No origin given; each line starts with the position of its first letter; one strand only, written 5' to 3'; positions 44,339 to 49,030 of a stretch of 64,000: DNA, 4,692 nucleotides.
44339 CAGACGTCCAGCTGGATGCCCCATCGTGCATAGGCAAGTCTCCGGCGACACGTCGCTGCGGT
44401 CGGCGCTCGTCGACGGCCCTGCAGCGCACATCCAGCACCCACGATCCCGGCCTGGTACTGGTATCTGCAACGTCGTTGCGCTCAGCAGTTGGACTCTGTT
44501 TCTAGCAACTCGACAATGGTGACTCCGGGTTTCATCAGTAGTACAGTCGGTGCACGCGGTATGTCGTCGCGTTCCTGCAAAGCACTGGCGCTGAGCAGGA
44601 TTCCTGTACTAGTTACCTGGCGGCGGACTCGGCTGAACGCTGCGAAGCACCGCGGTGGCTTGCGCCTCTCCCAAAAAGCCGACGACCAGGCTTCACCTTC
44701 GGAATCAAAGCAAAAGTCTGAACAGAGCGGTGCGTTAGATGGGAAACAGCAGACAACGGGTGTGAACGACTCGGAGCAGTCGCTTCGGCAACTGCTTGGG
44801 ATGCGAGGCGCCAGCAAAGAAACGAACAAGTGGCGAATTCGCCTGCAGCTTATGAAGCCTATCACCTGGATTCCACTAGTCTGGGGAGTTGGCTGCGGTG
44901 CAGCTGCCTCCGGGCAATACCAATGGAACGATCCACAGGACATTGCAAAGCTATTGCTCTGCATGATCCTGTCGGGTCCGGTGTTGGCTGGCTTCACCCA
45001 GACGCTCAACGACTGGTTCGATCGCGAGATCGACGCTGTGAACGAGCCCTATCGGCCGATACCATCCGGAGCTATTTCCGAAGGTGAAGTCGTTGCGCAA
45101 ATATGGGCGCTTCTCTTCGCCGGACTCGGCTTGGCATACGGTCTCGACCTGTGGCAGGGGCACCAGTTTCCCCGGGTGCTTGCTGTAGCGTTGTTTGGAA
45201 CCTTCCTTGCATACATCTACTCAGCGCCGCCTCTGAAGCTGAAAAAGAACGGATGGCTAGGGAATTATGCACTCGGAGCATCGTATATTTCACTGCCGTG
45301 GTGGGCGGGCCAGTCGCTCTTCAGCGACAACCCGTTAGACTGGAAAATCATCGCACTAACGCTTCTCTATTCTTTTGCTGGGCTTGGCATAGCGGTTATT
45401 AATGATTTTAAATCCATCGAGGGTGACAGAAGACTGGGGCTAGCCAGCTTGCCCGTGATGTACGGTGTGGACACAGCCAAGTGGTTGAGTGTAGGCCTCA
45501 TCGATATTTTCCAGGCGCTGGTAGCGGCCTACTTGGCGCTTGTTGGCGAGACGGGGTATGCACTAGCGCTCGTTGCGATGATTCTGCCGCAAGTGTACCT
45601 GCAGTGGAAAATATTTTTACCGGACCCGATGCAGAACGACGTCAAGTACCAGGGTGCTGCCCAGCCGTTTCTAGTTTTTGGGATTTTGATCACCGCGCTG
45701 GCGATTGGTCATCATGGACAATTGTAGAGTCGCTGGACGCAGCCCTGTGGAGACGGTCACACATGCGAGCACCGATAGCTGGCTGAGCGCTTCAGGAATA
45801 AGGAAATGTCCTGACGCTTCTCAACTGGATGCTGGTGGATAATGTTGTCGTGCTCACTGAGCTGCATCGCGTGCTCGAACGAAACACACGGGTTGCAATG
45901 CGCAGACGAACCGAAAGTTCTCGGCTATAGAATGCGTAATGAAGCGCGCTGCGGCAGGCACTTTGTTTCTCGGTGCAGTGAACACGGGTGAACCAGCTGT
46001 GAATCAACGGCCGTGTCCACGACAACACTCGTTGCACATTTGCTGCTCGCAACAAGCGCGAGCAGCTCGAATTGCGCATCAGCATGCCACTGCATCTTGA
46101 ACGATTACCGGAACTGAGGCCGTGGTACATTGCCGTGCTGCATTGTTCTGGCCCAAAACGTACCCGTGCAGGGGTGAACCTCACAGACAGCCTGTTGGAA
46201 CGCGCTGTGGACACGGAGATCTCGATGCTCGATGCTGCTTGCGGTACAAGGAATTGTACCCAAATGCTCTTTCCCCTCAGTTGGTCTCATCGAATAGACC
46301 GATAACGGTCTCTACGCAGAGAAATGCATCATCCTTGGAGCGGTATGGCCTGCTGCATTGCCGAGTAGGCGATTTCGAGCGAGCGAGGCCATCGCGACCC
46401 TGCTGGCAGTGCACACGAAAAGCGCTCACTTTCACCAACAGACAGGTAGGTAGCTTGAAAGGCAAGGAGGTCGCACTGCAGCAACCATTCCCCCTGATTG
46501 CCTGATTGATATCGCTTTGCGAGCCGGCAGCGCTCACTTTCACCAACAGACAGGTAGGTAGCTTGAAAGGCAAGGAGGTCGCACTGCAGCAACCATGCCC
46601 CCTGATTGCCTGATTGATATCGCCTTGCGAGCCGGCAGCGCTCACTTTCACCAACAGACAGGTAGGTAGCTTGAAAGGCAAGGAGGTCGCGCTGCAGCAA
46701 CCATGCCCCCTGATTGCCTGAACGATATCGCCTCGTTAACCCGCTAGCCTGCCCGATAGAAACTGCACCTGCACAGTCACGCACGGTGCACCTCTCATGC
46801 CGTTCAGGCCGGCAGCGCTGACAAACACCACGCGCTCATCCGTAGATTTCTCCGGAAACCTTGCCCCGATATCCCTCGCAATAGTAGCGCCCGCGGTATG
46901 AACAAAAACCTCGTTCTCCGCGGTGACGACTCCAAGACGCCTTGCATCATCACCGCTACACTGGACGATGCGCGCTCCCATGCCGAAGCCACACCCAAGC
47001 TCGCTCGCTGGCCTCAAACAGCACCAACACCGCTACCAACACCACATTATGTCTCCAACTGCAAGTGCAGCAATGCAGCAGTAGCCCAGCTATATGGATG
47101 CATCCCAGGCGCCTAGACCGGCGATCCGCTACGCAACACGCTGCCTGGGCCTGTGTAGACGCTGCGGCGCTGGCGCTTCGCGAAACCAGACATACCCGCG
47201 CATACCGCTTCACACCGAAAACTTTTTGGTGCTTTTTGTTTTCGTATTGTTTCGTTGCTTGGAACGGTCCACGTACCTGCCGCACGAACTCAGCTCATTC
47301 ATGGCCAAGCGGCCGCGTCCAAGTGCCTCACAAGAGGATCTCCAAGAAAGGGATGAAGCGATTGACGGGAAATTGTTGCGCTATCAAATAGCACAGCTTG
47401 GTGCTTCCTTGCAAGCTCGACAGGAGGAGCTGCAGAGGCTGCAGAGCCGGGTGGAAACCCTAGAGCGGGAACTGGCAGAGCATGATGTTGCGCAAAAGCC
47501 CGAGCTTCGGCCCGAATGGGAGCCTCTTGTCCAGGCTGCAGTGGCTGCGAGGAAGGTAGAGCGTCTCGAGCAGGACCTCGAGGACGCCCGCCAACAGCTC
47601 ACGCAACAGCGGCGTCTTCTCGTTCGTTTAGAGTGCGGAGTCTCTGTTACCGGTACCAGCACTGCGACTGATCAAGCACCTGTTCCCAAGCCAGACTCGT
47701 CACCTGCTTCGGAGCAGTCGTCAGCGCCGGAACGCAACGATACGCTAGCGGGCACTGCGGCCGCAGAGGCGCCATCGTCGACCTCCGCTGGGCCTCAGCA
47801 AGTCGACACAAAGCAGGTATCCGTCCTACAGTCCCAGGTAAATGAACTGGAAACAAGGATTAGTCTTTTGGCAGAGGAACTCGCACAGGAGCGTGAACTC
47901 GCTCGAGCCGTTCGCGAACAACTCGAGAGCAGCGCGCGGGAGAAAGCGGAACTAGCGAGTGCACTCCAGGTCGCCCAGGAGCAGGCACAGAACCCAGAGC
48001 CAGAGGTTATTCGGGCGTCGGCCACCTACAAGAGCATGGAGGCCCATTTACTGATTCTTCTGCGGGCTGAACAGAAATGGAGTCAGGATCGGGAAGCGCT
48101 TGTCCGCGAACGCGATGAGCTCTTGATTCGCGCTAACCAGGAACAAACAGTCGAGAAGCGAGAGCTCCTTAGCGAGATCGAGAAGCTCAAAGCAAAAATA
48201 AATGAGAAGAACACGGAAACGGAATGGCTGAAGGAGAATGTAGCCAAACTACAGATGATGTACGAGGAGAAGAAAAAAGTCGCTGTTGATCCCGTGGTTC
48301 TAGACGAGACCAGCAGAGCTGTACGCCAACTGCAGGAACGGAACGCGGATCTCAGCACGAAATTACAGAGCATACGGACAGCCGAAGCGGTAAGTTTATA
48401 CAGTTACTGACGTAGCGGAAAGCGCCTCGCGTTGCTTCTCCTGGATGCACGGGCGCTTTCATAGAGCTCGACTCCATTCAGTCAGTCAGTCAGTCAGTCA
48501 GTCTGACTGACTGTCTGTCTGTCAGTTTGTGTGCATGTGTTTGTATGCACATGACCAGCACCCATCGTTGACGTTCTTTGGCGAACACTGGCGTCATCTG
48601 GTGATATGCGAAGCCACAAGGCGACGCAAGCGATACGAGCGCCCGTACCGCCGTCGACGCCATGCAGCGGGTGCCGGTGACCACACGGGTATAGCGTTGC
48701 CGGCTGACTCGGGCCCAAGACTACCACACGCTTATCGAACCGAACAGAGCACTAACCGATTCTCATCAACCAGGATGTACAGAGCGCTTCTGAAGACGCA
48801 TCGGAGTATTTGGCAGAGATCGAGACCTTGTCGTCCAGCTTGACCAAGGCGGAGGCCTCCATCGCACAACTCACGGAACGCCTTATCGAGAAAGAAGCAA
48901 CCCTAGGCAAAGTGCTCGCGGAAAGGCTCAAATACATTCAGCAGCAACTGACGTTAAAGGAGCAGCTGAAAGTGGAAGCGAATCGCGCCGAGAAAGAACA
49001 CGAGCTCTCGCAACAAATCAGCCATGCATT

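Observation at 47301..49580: BRE1 is the only clearly spliced gene in the window, and its intron carries a palindromic (CAGT)n/(ACTG)n microsatellite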

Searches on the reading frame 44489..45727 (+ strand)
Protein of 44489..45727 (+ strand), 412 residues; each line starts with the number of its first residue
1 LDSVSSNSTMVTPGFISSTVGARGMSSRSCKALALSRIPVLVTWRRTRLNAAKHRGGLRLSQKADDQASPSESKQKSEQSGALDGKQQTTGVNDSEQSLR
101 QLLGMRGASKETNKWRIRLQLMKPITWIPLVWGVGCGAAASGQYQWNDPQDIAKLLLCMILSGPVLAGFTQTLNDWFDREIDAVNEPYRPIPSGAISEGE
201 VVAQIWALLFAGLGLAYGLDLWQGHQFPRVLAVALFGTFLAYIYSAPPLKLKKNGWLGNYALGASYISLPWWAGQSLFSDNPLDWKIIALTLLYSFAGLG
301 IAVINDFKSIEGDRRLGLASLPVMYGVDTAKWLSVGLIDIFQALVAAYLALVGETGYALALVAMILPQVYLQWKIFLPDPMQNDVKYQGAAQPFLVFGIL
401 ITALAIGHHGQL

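Call 40: search_protein_families(library=pfam, proteins=[window:44489-45727:+], max_evalue=0.001)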
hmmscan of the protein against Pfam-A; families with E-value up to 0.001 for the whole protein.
window:44489-45727:+ (412 aa): 1 family
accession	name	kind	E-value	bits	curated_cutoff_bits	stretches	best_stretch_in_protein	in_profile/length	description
PF01040.23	UbiA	-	3.1e-36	125.4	34.2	1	130-386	5-243/250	UbiA prenyltransferase family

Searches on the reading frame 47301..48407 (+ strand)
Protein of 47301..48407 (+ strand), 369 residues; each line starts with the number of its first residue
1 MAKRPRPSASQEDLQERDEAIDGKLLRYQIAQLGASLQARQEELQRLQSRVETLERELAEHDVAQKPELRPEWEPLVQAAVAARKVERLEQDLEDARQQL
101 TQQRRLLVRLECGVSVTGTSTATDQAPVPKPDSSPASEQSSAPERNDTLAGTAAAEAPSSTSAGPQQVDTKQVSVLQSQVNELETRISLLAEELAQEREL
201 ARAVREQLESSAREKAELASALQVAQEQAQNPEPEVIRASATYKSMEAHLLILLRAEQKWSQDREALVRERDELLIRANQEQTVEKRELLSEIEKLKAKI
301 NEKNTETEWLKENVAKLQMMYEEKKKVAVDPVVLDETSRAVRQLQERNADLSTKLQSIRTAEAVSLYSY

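Call 42: find_encoding_contigs(protein=window:47301-48407:+, flank=2500, max_places=10)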
Protein window:47301-48407:+ (369 aa): 8 contigs read that carry it; 8 places shown.
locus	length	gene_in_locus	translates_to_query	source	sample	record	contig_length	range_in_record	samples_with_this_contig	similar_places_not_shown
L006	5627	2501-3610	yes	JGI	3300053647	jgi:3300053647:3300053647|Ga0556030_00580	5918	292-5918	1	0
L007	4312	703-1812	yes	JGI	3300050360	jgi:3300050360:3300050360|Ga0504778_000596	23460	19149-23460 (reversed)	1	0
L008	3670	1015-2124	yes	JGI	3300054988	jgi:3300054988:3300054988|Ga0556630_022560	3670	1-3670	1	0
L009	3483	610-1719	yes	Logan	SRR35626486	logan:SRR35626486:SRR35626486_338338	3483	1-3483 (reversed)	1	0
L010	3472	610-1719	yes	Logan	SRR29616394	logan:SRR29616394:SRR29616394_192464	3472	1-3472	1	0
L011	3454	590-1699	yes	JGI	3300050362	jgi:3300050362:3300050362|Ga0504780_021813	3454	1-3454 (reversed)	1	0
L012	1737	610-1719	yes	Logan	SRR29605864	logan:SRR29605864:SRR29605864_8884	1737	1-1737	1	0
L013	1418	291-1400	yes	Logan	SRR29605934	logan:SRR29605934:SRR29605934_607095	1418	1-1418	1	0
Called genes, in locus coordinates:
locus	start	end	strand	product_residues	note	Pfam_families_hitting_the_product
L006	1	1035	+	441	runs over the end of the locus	?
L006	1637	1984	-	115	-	-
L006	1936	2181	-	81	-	-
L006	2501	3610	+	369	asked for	-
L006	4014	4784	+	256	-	PF13920:zf-C3HC4_3, PF14634:zf-RING_5 (faint), PF00097:zf-C3HC4, PF13445:zf-RING_UBOX (weak), PF13639:zf-RING_2 (weak), PF13923:zf-C3HC4_2 (weak), PF14447:Prok-RING_4 (weak)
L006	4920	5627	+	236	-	?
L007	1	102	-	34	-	?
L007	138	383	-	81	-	-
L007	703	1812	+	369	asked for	-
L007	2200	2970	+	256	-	PF13920:zf-C3HC4_3, PF14634:zf-RING_5 (weak), PF00097:zf-C3HC4, PF13445:zf-RING_UBOX (weak), PF13639:zf-RING_2 (weak), PF13923:zf-C3HC4_2 (weak), PF14447:Prok-RING_4 (weak)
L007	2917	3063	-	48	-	-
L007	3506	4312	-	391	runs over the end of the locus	PF05198:IF3_N, PF00707:IF3_C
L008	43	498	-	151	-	-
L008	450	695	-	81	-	-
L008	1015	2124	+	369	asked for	-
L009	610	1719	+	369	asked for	-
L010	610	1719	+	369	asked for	-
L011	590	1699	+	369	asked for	-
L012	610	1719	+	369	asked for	-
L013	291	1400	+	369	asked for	-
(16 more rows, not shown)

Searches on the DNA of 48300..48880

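Call 36: search_rna_families(source=window, start=48300, end=48880, threshold=evalue, max_evalue=10)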
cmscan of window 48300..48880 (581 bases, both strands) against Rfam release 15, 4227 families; matches with E-value up to 10: 7.
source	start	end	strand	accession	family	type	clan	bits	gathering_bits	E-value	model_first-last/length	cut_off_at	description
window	48470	48534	+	RF03771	mir-341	Gene; miRNA;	-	20.6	90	0.1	1-96/96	no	mir-341 microRNA precursor family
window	48496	48554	+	RF00215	Tombus_3_III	Cis-reg;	-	18.9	35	0.25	1-70/70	no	Tombus virus defective interfering (DI) RNA region 3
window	48484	48524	+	RF00658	mir-21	Gene; miRNA;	-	18.8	52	0.15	1-72/72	no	mir-21 microRNA precursor family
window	48479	48517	+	RF03638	mir-1537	Gene; miRNA;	-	18.2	63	0.85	12-50/61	no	mir-1537 microRNA precursor family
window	48480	48520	+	RF04176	mir-3149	Gene; miRNA;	-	16.4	100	3.8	1-83/83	no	mir-3149 microRNA precursor family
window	48480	48580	+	RF02274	AniS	Gene;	-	15.5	50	6.5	1-106/106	no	AniS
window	48479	48513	+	RF00130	mir-192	Gene; miRNA;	-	15.3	54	1.7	21-55/76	no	mir-192/215 microRNA precursor family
